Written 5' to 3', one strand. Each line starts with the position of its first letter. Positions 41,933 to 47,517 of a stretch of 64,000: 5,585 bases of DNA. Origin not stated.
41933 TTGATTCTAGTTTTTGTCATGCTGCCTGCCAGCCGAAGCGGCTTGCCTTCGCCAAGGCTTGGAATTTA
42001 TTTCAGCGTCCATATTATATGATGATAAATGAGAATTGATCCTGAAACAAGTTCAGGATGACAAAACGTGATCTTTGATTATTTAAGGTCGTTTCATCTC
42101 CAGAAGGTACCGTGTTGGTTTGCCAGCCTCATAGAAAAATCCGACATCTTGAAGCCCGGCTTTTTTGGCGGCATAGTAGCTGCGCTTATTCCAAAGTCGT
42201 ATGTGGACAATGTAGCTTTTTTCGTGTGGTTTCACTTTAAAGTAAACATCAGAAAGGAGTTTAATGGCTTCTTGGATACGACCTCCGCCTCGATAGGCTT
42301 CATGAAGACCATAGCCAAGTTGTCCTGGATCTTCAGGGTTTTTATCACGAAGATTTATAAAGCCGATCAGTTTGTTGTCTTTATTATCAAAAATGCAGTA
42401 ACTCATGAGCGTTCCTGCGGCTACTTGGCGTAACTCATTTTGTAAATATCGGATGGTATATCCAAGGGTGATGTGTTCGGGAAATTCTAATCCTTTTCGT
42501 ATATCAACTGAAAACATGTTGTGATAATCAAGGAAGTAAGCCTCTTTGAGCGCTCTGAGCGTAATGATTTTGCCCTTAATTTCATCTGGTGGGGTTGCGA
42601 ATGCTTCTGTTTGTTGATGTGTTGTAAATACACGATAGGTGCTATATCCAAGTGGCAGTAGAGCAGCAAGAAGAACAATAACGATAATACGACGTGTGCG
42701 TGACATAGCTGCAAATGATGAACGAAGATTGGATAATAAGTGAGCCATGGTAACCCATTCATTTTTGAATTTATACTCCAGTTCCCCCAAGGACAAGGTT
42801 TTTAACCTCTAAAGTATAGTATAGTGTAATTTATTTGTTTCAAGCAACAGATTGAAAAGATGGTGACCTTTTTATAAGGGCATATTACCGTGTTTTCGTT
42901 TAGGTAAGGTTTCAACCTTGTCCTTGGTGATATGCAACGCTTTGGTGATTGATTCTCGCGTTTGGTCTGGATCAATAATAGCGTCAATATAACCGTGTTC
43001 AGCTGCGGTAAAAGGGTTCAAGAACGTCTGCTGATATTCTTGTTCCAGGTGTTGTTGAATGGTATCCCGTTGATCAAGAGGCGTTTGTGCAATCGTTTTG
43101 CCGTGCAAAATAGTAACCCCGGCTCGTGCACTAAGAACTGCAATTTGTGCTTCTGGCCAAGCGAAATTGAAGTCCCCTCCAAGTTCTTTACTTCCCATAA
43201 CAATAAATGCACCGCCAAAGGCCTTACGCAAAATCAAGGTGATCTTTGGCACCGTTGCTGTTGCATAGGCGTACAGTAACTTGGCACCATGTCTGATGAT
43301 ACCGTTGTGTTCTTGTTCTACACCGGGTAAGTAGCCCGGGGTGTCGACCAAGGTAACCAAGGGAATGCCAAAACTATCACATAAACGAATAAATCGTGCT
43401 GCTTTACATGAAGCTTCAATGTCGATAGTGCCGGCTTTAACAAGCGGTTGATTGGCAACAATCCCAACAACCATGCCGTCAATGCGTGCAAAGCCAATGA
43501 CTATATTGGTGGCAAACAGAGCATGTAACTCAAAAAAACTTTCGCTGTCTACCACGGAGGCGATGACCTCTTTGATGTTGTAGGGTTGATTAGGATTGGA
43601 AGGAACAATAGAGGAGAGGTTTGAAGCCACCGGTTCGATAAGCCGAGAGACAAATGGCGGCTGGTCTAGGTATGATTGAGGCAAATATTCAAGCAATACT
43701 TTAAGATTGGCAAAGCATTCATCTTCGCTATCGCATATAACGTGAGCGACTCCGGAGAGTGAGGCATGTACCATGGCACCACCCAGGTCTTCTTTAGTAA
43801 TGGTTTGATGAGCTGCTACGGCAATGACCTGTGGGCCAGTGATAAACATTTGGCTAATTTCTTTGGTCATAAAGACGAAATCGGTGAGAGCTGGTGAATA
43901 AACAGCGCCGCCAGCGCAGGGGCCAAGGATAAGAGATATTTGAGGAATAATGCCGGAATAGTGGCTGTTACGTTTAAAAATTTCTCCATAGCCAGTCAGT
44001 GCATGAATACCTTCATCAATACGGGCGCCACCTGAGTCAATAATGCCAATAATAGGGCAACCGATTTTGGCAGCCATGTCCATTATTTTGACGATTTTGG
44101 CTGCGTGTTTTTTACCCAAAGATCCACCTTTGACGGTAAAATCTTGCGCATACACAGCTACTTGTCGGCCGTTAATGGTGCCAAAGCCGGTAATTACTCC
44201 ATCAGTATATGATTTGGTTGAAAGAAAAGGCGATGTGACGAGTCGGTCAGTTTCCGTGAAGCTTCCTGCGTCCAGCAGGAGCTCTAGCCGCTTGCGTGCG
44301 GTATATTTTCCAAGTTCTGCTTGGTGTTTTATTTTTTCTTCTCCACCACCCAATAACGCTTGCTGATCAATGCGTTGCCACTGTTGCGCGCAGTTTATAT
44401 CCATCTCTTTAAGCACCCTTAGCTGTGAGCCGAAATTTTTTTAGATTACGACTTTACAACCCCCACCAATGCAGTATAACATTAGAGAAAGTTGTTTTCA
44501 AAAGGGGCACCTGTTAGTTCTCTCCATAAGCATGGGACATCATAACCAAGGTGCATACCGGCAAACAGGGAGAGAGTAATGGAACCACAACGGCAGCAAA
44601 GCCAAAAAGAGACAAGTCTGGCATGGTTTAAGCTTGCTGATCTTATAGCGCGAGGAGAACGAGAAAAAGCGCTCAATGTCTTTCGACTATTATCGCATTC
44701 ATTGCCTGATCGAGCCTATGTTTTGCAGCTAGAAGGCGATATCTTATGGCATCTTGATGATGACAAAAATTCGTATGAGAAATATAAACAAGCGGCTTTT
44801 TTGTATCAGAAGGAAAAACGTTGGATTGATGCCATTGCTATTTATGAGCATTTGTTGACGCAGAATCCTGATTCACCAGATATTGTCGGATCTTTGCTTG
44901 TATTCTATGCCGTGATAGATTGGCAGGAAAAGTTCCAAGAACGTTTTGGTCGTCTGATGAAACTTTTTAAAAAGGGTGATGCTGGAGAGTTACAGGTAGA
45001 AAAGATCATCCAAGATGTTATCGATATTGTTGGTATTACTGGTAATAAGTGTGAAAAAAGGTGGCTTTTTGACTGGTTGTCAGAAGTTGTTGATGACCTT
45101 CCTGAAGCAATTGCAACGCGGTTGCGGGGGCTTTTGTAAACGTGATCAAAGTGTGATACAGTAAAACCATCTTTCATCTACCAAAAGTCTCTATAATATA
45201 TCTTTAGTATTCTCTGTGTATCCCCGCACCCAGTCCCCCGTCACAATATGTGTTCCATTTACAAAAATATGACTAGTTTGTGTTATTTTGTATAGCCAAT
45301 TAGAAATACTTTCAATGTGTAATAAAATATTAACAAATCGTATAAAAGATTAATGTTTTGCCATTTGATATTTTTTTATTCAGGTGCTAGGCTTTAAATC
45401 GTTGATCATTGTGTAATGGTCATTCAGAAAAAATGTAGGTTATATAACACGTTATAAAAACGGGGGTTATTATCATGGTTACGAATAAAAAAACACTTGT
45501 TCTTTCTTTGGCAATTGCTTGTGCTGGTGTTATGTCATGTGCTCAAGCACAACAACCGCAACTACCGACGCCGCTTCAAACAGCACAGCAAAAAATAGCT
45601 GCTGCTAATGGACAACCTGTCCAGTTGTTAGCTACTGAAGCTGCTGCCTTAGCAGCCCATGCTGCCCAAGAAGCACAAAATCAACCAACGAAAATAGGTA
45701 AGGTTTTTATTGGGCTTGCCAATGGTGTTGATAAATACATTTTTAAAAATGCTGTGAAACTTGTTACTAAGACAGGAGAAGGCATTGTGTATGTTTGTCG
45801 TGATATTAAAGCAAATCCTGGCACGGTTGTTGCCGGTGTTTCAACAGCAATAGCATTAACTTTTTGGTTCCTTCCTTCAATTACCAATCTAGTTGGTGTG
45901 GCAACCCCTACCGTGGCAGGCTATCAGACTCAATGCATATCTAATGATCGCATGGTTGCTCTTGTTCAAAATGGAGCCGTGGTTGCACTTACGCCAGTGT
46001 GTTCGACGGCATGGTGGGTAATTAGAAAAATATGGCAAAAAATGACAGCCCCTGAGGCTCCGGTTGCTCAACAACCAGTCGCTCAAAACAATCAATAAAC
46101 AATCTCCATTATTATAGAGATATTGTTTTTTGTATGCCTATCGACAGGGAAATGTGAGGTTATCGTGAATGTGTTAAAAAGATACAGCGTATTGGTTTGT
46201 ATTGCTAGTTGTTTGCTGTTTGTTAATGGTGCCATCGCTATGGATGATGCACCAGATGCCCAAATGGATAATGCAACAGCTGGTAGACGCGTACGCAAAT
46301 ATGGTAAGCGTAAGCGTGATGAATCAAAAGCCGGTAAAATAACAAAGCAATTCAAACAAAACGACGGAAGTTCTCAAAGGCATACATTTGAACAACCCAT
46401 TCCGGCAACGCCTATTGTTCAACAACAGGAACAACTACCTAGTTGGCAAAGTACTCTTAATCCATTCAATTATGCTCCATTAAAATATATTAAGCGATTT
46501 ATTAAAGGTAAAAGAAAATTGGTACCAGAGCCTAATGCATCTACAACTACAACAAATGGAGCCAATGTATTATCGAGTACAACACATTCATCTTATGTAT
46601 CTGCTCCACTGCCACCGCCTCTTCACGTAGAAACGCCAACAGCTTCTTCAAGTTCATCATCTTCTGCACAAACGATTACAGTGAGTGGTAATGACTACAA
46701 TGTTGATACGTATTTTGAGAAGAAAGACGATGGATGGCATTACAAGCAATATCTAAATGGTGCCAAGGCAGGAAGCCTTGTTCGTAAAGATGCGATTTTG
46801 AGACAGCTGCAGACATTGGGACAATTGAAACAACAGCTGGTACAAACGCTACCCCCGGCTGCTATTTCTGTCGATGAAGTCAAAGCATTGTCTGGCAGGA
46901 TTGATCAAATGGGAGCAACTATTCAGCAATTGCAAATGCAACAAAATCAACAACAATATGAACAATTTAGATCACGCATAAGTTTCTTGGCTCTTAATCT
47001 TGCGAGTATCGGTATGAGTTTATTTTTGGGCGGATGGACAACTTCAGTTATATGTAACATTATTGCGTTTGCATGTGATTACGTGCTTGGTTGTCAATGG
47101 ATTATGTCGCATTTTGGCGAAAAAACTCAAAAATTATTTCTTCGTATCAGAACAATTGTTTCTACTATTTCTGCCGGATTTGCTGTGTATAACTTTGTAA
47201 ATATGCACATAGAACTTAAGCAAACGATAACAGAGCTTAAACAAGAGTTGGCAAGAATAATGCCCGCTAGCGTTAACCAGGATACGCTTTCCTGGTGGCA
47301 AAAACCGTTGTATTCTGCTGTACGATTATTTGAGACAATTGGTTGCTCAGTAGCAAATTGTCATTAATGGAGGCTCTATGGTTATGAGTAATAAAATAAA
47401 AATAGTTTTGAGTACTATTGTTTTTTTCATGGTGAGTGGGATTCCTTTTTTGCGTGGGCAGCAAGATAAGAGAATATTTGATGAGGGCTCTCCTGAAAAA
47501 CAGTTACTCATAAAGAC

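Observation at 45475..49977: Five-gene same-strand operon of exported ORFans: candidate lineage-specific surface or effector system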

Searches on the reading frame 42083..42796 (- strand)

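Call 8: search_protein_families(library=ncbifam, proteins=[window:42083-42796:-], max_evalue=0.01)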
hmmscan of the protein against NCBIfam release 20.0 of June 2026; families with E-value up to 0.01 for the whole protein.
window:42083-42796:- (237 aa): 1 family
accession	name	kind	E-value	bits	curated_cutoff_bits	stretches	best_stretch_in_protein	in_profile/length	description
NF007539.0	PRK10151.1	equivalog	4.4e-05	23.2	184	1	77-220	10-155/179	50S ribosomal protein L7/L12-serine acetyltransferase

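Call 45: search_protein_families(library=pfam, proteins=[window:42083-42796:-], max_evalue=0.001)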
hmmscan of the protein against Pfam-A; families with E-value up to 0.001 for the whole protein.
window:42083-42796:- (237 aa): 2 families
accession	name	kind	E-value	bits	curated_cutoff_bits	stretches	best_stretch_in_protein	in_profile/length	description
PF13302.13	Acetyltransf_3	-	4.2e-12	47.4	25.4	1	78-216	2-138/138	Acetyltransferase (GNAT) domain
PF00583.31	Acetyltransf_1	-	0.00042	21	20.7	1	133-211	34-112/116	Acetyltransferase (GNAT) family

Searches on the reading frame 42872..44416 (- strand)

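Call 8: search_protein_families(library=ncbifam, proteins=[window:42872-44416:-], max_evalue=0.01)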
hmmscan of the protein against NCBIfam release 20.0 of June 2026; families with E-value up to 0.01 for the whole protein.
window:42872-44416:- (514 aa): 9 families
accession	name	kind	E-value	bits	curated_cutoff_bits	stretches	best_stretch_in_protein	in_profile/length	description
TIGR01117.1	mmdA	subfamily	1e-200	667.9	998.8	1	18-514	11-512/512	methylmalonyl-CoA decarboxylase subunit alpha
NF005530.0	PRK07189.1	equivalog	1.7e-23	83.2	228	1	35-199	13-190/303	biotin-independent malonate decarboxylase subunit beta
TIGR03133.1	malonate_beta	equivalog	6.9e-22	78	278.15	1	39-200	7-181/274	biotin-independent malonate decarboxylase subunit beta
TIGR00515.1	accD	equivalog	1.2e-16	60.9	317.45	1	69-199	105-236/285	acetyl-CoA carboxylase, carboxyltransferase subunit beta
NF041504.1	AccA_sub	subfamily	3.2e-15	56.2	300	2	326-403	70-148/257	carboxyltransferase subunit alpha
NF004344.0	PRK05724.1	equivalog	3.3e-13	49.6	357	1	329-404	130-206/319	acetyl-CoA carboxylase carboxyltransferase subunit alpha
TIGR03134.1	malonate_gamma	equivalog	4.2e-12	46.1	237.15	1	282-429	3-161/258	biotin-independent malonate decarboxylase subunit gamma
TIGR00513.1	accA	equivalog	1.3e-11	44.5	319.3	1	304-404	97-206/321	acetyl-CoA carboxylase carboxyl transferase subunit alpha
NF008971.0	PRK12319.1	equivalog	9.5e-10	38.5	406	2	329-404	77-153/256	acetyl-CoA carboxylase carboxyl transferase subunit alpha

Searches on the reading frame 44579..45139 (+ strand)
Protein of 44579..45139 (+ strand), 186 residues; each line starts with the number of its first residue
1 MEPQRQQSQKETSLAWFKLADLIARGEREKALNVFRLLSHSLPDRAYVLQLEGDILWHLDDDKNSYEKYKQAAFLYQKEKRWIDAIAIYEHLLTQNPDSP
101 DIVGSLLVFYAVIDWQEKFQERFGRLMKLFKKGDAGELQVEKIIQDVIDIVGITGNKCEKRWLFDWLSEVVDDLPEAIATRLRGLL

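Call 3: search_protein_families(library=pfam, proteins=[window:44579-45139:+], max_evalue=1)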
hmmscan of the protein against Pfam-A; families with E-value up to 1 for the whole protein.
window:44579-45139:+ (186 aa): 11 families
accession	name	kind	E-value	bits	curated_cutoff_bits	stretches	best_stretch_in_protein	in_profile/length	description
PF13428.12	TPR_14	-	3.3e-05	24.6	23.5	1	69-102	4-37/44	Tetratricopeptide repeat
PF14559.12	TPR_19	-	0.00011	22.9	25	1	78-106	3-31/68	Tetratricopeptide repeat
PF25063.1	ARM_TT21_C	-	0.00025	21.4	35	1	57-103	156-201/209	Tetratricopeptide repeat protein 21 C-terminal ARM domain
PF13174.12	TPR_6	-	0.00033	21.6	26.3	1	72-99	6-33/33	Tetratricopeptide repeat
PF07719.23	TPR_2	-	0.00074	19.9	27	1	69-98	4-33/34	Tetratricopeptide repeat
PF13176.12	TPR_7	-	0.0062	17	27.9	0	75-99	8-32/36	Tetratricopeptide repeat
PF13424.12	TPR_12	-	0.011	16.4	30.1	1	71-95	8-32/77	Tetratricopeptide repeat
PF24575.1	TPR_Slam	-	0.025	15.4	35.2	1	68-100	50-81/104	Surface lipoprotein assembly modifier, N-terminal TPR repeats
PF13371.12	TPR_9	-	0.037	14.5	35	0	75-101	4-30/73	Tetratricopeptide repeat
PF12569.14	NatA_aux_su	-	0.099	12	33.3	0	13-71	5-63/515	N-terminal acetyltransferase A, auxiliary subunit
PF20308.4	TPR-S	-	0.1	13.6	27.6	0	69-104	21-55/102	Tetratricopeptide Repeats-Sensor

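Call 8: search_protein_families(library=ncbifam, proteins=[window:44579-45139:+], max_evalue=0.01)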
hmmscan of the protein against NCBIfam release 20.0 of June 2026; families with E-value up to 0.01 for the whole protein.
window:44579-45139:+ (186 aa): 1 family
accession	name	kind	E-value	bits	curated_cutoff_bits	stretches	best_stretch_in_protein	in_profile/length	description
NF011172.0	PRK14574.1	equivalog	0.0086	14.1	1638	0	70-108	106-144/822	poly-beta-1,6 N-acetyl-D-glucosamine export porin PgaA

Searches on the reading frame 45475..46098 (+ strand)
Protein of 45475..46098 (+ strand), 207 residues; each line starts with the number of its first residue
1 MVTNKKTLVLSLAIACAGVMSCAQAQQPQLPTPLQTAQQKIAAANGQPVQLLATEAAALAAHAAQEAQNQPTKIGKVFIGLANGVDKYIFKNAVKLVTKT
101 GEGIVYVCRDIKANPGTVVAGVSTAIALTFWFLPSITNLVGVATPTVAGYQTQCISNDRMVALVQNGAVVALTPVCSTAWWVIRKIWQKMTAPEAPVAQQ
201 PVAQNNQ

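Call 3: search_protein_families(library=pfam, proteins=[window:45475-46098:+], max_evalue=1)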
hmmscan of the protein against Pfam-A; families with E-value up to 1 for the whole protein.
window:45475-46098:+ (207 aa): 0 families

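Call 5: list_cluster_members(proteins=[window:45475-46098:+, window:46123-47367:+, window:47378-48274:+, window:48314-49189:+, window:49258-49977:+, window:49984-51069:-, window:44579-45139:+, window:42872-44416:-])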
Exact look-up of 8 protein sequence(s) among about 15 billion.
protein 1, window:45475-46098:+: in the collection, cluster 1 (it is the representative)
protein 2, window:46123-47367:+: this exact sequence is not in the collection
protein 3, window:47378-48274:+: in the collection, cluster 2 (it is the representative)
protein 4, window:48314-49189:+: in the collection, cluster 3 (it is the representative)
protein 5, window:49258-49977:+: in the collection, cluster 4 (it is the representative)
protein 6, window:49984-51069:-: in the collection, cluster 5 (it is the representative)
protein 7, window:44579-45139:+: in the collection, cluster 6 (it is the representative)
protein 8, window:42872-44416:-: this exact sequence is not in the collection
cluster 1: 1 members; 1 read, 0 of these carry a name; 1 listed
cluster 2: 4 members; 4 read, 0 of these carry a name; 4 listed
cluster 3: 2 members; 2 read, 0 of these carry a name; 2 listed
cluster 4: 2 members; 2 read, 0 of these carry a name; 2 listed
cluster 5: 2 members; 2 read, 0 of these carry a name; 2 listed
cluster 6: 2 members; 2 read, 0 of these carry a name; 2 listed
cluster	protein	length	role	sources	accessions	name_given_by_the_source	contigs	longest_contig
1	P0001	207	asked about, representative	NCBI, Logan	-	-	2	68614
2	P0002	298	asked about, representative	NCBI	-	-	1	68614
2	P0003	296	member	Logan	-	-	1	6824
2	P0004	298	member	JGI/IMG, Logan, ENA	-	-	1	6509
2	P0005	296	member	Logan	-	-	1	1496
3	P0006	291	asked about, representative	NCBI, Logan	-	-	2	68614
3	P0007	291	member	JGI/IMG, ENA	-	-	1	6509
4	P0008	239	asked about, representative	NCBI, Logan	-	-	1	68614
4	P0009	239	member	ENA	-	-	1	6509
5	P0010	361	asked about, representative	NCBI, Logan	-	-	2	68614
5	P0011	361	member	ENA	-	-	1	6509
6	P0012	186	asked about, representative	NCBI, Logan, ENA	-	-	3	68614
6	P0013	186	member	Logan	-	-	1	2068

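Call 7: find_encoding_contigs(protein=P0004, flank=10000, max_places=6)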
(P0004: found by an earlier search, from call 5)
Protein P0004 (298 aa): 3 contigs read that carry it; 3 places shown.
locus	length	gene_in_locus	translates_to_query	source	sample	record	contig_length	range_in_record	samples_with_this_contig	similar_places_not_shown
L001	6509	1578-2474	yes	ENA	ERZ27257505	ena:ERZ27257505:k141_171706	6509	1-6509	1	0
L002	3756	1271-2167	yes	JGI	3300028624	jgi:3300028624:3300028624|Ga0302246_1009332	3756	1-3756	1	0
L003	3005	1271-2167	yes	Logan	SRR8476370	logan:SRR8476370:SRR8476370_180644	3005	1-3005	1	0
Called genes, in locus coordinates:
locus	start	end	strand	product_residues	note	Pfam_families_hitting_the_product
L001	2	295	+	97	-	?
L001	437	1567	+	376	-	-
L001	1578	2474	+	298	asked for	-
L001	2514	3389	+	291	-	-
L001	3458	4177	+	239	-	-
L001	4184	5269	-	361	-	-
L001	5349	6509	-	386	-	?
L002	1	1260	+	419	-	?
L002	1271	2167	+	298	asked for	-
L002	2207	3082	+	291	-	-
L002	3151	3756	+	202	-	?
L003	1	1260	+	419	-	?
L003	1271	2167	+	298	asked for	-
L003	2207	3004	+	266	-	?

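Call 8: search_protein_families(library=ncbifam, proteins=[window:45475-46098:+], max_evalue=0.01)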
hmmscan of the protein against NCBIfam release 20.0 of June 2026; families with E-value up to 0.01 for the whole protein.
window:45475-46098:+ (207 aa): 1 family
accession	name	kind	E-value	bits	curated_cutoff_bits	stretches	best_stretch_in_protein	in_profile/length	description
NF040598.1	Ala_zip_lipo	subfamily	0.0011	19.5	43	1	8-76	10-82/90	Lpp/OprI family alanine-zipper lipoprotein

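Call 89: search_protein_families(library=phrogs, proteins=[window:45475-46098:+], max_evalue=0.01)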
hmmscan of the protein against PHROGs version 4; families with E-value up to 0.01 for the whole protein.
window:45475-46098:+ (207 aa): 1 family
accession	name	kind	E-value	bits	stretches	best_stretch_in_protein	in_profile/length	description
phrog_20655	-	head and packaging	0.0076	15.8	1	152-204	71-121/534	major head protein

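Call 90: search_protein_families(library=padloc, proteins=[window:45475-46098:+], max_evalue=0.01)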
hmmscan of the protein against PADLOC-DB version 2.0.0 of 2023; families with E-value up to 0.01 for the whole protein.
window:45475-46098:+ (207 aa): 0 families

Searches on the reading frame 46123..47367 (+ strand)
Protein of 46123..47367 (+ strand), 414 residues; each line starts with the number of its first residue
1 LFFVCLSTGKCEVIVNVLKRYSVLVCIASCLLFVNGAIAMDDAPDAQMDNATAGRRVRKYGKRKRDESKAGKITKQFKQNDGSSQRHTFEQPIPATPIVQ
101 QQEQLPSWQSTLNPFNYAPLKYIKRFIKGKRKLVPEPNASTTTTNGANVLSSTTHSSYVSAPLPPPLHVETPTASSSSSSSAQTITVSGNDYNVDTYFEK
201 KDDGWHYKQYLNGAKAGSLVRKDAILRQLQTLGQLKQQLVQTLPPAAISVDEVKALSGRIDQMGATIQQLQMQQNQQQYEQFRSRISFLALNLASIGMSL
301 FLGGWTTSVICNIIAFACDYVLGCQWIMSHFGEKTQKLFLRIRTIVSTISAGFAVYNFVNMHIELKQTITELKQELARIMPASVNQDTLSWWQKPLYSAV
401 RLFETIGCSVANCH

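Call 3: search_protein_families(library=pfam, proteins=[window:46123-47367:+], max_evalue=1)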
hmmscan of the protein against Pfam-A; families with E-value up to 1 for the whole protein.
window:46123-47367:+ (414 aa): 4 families
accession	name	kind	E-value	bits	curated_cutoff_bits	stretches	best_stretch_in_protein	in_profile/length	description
PF06738.18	ThrE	-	0.053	13.4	26.3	1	250-361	72-178/241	Putative threonine/serine exporter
PF19925.4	DUF6388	-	0.081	13.9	25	0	252-285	25-59/107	Family of unknown function (DUF6388)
PF24999.1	LAMB4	-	0.19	12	27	0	237-267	18-48/66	Laminin subunit beta-4-like domain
PF23396.1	DUF7103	-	0.27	11.6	27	0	269-360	49-137/159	Family of unknown function (DUF7103)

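Call 8: search_protein_families(library=ncbifam, proteins=[window:46123-47367:+], max_evalue=0.01)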
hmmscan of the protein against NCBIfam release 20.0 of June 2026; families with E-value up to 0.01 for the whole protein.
window:46123-47367:+ (414 aa): 0 families

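Call 33: search_protein_representatives(protein=window:46165-47367:+)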
Query: 400 residues. Proteins with E-value up to 0.001 (for the whole library): 2; up to 1e-10: 1; up to 1e-30: 1. The best 2 are listed.
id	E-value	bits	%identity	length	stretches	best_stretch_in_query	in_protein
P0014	1.5e-246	833.8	99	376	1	26-400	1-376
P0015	7.8e-05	38.3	35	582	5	62-103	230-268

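Call 89: search_protein_families(library=phrogs, proteins=[window:46165-47367:+], max_evalue=0.01)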
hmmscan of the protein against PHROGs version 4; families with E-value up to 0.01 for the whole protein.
window:46165-47367:+ (400 aa): 0 families

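Call 90: search_protein_families(library=padloc, proteins=[window:46165-47367:+], max_evalue=0.01)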
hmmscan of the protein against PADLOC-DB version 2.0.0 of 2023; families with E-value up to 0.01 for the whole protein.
window:46165-47367:+ (400 aa): 1 family
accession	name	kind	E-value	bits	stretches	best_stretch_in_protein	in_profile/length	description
PDLC03842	LeoB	-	0.0084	13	0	251-371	412-533/568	-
